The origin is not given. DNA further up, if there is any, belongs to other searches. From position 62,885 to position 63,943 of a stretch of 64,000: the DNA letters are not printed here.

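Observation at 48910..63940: A 16-bp palindrome, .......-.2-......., marks nearly every promoter of a 15-kb island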

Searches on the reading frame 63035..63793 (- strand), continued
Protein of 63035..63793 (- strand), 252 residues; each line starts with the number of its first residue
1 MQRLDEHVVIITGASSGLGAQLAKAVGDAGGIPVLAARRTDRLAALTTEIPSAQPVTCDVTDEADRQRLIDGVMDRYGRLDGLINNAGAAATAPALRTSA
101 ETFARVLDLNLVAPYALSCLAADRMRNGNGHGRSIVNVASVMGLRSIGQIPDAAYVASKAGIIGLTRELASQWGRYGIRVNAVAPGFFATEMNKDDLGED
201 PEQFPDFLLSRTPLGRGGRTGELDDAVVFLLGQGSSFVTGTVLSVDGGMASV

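Call 44: search_protein_families(library=pfam, proteins=[L071:590-1828:-, L071:1859-3583:-, L071:3960-4508:+, L071:4603-5109:+, L071:5632-6192:+, L071:6189-7100:+, L071:7087-7902:-, L071:13056-14657:-, L071:16317-17558:-, L071:18584-19660:-], max_evalue=0.00001)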
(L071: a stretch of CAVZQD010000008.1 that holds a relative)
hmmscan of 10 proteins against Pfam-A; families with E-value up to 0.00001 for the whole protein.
L071:590-1828:- (412 aa): 1 family
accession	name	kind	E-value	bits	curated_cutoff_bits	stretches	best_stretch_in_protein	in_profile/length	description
PF00067.27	p450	-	4.1e-29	102.1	22.8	1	204-373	226-426/462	Cytochrome P450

L071:1859-3583:- (574 aa): 6 families
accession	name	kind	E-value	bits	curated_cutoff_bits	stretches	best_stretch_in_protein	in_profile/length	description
PF00890.30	FAD_binding_2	-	4.5e-81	273.6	20.4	1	24-541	1-414/414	FAD binding domain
PF01266.30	DAO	-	6.5e-14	52.7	27.9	1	24-98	1-78/353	FAD dependent oxidoreductase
PF12831.13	FAD_oxidored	-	3.1e-13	50.3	27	1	24-76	1-53/416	FAD dependent oxidoreductase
PF03486.20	HI0933_like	-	1.9e-09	37.8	50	1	24-66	2-44/244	HI0933-like protein Rossmann domain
PF07992.20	Pyr_redox_2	-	1.6e-08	34.8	26.1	0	23-68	1-42/291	Pyridine nucleotide-disulphide oxidoreductase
PF01946.23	Thi4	-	7.8e-06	25.7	26.2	0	20-69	15-64/235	Thi4 family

L071:3960-4508:+ (182 aa): 3 families
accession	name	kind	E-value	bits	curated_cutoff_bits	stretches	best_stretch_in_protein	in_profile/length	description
PF13561.12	adh_short_C2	-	1.8e-50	172.2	27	1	1-180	61-236/236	Enoyl-(Acyl carrier protein) reductase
PF00106.31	adh_short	-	1.3e-34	119.8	26.6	1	1-125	67-189/195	short chain dehydrogenase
PF23441.1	SDR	-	4.5e-06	26.7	27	1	24-178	103-254/258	SDR-like rossmann domain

L071:4603-5109:+ (168 aa): 1 family
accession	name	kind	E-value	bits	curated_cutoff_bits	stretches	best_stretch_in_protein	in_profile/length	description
PF13577.12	SnoaL_4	-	6.4e-25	88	24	1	15-138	1-125/126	SnoaL-like domain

L071:5632-6192:+ (186 aa): 3 families
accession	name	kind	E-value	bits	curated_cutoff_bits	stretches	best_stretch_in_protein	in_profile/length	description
PF08241.18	Methyltransf_11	-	1.7e-11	45.1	21.2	1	2-72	22-95/95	Methyltransferase domain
PF13847.12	Methyltransf_31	-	1.8e-09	37.8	27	1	1-74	31-111/145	Methyltransferase domain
PF13649.12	Methyltransf_25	-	4.2e-08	34.2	27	1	2-68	25-97/97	Methyltransferase domain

L071:6189-7100:+ (303 aa): 3 families
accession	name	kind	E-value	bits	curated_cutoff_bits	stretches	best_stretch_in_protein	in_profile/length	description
PF00561.26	Abhydrolase_1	-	4.4e-27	95.7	25.8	1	27-275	1-240/245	alpha/beta hydrolase fold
PF12146.15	Hydrolase_4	-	2e-17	63.7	27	2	29-139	7-104/239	Serine aminopeptidase, S33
PF12697.13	Abhydrolase_6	-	5.1e-15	57.2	26.3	1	31-284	3-215/217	Alpha/beta hydrolase family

L071:7087-7902:- (271 aa): 3 families
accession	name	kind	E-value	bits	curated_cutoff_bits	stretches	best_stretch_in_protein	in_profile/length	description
PF13561.12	adh_short_C2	-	7.2e-53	180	27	2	120-267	88-235/236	Enoyl-(Acyl carrier protein) reductase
PF00106.31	adh_short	-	1.4e-48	165.4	26.6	1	7-216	1-188/195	short chain dehydrogenase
PF08659.16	KR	-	1.4e-09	38.6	22.6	0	11-99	5-101/180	KR domain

L071:13056-14657:- (533 aa): 2 families
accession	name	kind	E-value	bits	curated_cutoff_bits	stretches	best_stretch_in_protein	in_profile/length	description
PF00501.34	AMP-binding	-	1.5e-84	284.5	29.9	1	19-375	4-384/384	AMP-binding enzyme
PF13193.12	AMP-binding_C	-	8.4e-23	81.5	24.5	1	426-501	1-76/76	AMP-binding enzyme C-terminal domain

L071:16317-17558:- (413 aa): 1 family
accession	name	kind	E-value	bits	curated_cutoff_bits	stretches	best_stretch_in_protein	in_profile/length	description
PF00561.26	Abhydrolase_1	-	5e-13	49.7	25.8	1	119-387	1-241/245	alpha/beta hydrolase fold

L071:18584-19660:- (358 aa): 1 family
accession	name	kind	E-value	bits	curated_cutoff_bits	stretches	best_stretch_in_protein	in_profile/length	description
PF00753.33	Lactamase_B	-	1.4e-21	77.8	22.7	1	16-220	5-183/196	Metallo-beta-lactamase superfamily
